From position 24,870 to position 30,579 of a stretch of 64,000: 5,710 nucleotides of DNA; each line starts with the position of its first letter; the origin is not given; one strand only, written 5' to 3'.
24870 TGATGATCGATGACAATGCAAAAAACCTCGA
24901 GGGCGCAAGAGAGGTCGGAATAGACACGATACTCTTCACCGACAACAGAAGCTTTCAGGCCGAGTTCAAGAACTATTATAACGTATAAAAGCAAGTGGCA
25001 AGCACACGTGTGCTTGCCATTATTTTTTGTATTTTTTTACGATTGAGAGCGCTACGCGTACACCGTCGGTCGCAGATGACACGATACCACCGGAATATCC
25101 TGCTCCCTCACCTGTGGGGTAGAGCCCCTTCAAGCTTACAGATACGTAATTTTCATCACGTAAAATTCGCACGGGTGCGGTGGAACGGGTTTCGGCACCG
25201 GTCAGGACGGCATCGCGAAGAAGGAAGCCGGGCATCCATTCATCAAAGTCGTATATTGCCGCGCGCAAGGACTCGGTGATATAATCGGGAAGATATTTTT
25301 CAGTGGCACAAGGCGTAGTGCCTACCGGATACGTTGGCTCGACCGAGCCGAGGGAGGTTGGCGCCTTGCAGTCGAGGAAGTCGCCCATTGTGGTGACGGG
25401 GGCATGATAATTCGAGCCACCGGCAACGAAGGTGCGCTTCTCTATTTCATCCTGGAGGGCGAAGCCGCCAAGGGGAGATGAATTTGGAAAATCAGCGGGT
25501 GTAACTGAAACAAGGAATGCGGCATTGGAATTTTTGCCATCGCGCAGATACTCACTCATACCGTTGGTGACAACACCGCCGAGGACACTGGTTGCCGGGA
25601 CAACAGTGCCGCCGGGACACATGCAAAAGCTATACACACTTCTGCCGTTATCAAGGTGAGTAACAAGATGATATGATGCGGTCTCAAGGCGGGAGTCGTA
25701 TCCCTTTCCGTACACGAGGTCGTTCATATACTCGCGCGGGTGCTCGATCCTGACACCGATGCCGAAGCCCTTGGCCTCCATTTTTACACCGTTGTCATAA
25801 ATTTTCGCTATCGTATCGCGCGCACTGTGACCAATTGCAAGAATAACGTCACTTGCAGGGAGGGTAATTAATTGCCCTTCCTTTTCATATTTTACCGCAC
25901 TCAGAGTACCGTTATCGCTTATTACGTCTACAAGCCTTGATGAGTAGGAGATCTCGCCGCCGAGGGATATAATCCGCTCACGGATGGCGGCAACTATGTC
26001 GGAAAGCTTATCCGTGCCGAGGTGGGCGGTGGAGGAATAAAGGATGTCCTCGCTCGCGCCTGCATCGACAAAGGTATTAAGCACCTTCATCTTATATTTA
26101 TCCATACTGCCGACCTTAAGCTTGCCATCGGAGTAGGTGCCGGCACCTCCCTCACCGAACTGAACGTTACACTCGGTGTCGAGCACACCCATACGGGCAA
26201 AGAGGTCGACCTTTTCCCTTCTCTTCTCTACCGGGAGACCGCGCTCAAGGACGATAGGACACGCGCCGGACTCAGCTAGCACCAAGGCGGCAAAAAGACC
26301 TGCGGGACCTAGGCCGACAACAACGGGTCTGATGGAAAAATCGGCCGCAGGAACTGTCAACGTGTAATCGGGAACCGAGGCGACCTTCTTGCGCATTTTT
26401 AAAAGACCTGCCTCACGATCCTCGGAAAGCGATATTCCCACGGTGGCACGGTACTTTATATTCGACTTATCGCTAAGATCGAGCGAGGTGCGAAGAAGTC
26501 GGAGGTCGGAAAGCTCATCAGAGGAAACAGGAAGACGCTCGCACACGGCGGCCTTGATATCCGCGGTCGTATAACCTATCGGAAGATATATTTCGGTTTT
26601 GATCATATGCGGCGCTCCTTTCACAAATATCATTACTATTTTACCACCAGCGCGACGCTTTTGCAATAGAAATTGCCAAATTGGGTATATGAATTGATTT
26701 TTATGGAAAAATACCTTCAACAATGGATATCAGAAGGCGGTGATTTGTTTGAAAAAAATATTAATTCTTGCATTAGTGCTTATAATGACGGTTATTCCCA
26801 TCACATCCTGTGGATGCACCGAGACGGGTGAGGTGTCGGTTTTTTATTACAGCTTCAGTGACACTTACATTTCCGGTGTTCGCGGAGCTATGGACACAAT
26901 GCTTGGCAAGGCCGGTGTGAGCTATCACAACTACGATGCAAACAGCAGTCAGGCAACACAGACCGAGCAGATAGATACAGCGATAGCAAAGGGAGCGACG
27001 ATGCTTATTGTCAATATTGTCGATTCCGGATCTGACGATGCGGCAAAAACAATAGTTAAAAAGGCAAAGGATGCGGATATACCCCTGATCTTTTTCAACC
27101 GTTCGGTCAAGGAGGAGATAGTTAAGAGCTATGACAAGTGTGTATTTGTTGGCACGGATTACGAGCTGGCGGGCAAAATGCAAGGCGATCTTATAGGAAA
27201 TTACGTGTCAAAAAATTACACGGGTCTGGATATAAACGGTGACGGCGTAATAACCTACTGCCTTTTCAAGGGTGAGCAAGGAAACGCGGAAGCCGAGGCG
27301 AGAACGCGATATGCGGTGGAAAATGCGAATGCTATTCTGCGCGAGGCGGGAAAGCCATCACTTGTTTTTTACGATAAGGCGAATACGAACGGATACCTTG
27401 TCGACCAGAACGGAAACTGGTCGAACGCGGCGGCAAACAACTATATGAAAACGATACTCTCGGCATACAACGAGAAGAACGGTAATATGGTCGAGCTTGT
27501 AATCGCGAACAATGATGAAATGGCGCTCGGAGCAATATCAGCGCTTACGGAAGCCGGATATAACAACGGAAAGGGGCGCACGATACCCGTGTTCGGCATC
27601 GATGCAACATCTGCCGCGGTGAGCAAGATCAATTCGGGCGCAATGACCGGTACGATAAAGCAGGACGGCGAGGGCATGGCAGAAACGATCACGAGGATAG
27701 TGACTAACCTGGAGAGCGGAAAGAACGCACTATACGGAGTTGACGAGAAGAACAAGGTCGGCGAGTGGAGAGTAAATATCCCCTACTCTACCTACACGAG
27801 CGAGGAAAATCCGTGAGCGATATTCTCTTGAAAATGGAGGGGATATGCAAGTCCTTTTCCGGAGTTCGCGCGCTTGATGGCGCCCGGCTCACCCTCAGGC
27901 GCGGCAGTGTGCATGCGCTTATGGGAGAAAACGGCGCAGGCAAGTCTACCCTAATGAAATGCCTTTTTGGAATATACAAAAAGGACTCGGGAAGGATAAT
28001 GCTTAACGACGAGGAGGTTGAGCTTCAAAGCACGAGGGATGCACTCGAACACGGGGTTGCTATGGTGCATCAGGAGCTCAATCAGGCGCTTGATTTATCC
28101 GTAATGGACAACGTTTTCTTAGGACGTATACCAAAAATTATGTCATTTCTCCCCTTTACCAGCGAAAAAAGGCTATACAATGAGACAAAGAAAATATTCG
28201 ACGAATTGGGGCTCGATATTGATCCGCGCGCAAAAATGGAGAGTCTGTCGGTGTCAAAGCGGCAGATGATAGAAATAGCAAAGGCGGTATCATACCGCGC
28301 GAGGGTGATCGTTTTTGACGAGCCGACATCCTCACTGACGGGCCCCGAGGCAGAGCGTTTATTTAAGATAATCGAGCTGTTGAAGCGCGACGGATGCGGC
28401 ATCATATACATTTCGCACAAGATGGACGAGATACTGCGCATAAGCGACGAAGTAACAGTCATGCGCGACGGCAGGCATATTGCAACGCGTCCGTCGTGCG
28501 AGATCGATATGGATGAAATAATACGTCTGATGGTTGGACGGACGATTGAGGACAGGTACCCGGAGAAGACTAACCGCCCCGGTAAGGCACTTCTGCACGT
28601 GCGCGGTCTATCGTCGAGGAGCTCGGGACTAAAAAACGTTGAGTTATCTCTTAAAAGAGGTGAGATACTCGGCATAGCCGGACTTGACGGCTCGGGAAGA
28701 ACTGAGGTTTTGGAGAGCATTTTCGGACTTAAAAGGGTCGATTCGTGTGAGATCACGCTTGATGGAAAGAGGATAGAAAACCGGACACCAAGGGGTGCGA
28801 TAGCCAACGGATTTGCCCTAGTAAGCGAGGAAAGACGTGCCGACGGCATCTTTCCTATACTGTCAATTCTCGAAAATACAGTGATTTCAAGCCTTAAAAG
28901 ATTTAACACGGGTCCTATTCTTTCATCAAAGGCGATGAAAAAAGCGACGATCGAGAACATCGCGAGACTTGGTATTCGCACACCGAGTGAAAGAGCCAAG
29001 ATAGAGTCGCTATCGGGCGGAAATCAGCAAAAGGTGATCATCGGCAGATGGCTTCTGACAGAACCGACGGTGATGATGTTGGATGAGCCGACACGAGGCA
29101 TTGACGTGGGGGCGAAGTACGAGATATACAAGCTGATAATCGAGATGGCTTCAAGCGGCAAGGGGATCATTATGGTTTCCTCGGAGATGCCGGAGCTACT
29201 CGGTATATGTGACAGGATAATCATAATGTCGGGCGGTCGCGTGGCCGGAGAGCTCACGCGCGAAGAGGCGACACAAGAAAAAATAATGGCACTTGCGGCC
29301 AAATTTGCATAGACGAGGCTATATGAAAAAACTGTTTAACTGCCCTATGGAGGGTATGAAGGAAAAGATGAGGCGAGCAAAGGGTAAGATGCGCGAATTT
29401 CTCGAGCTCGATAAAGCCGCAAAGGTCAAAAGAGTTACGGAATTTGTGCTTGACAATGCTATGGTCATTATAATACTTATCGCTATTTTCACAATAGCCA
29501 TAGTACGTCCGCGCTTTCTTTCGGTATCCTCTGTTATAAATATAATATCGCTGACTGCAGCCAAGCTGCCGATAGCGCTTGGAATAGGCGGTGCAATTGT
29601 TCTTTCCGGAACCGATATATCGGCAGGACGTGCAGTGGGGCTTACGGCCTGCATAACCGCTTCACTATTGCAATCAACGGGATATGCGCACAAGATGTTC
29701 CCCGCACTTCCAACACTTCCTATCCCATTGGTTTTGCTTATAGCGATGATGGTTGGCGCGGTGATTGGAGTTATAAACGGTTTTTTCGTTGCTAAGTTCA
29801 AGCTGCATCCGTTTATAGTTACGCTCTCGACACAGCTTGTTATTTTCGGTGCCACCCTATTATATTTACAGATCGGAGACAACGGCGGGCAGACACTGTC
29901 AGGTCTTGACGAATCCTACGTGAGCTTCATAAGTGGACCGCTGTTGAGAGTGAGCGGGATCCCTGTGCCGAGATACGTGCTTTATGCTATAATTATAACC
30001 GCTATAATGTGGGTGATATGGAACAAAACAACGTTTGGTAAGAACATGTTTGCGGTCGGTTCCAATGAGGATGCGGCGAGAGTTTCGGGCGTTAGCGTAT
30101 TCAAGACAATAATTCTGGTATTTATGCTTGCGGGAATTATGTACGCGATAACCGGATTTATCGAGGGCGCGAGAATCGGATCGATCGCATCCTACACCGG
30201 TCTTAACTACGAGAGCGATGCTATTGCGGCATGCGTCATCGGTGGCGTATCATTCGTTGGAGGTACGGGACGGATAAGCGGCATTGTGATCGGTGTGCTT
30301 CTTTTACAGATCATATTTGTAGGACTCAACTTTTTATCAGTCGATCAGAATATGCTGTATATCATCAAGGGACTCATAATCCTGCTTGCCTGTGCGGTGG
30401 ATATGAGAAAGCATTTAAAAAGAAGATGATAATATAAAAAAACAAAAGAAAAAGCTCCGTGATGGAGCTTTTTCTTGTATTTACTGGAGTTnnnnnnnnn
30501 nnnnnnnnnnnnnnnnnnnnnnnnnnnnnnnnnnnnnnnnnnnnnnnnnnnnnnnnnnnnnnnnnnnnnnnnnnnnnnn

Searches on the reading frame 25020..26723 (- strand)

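Call 5: search_protein_families(library=pfam, proteins=[window:25020-26723:-], max_evalue=0.001)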
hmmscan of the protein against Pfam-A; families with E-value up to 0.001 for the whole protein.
window:25020-26723:- (567 aa): 3 families
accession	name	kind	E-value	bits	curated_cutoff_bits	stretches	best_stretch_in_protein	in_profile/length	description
PF21688.3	FAD-depend_C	-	3.4e-66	223.6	27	1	320-514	2-197/197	FAD-dependent protein, C-terminal domain-like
PF01266.30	DAO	-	5.8e-05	23.2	27.9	0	134-162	3-31/353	FAD dependent oxidoreductase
PF03486.20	HI0933_like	-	7.3e-05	22.8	50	1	134-304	4-169/244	HI0933-like protein Rossmann domain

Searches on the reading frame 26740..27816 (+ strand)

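Call 5: search_protein_families(library=pfam, proteins=[window:26740-27816:+], max_evalue=0.001)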
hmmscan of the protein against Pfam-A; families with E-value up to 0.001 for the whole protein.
window:26740-27816:+ (358 aa): 2 families
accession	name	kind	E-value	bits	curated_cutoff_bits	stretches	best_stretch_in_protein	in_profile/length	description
PF13407.12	Peripla_BP_4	-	2.3e-45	155.6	35.1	1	33-328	2-257/258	Periplasmic binding protein domain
PF13377.12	Peripla_BP_3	-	1.6e-05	25.5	26.5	1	229-327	56-147/167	Periplasmic binding protein-like domain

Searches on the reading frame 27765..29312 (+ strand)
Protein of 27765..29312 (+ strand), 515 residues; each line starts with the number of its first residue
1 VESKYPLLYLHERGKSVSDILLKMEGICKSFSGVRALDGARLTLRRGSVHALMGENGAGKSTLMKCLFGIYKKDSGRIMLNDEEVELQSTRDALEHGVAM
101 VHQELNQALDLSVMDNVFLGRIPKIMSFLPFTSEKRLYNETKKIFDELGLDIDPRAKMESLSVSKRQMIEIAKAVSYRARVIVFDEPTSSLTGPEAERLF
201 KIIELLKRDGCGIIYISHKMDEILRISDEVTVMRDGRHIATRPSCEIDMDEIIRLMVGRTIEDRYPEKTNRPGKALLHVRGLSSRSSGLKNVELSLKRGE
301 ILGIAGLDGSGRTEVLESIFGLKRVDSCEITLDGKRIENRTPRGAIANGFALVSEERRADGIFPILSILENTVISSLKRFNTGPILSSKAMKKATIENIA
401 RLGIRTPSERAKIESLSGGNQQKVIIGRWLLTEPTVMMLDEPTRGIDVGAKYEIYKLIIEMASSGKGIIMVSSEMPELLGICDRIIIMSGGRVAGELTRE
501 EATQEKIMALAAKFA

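Call 5: search_protein_families(library=pfam, proteins=[window:27765-29312:+], max_evalue=0.001)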
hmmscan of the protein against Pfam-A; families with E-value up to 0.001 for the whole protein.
window:27765-29312:+ (515 aa): 4 families
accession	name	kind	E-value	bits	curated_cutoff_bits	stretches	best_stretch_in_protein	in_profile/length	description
PF00005.33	ABC_tran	-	8e-51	172.7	25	2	37-189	1-137/137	ABC transporter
PF13304.12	AAA_21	-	9.1e-08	32.9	27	0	50-70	2-22/304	AAA domain, putative AbiEii toxin, Type IV TA system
PF02463.25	SMC_N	-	0.00019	21.4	40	0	47-70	24-48/220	RecF/RecN/SMC N terminal domain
PF13401.12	AAA_22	-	0.00031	21.5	27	0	48-214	6-119/130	AAA domain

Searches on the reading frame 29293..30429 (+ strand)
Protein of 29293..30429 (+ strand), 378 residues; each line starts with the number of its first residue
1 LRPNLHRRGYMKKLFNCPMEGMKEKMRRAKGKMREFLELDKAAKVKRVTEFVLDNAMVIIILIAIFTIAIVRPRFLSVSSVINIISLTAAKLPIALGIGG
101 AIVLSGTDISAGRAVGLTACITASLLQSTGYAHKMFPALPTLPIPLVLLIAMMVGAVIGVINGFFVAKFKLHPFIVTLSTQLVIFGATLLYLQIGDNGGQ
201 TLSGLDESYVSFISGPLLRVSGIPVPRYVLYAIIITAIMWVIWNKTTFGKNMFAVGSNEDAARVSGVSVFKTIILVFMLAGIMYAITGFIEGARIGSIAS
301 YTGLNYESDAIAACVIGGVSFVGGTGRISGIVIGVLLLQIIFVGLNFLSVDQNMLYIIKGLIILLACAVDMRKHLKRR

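Call 5: search_protein_families(library=pfam, proteins=[window:29293-30429:+], max_evalue=0.001)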
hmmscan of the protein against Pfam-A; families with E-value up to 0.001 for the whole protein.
window:29293-30429:+ (378 aa): 1 family
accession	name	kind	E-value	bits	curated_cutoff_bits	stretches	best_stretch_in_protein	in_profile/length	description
PF02653.21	BPD_transp_2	-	7.2e-38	130.7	26.8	1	83-366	4-268/269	Branched-chain amino acid transport system / permease component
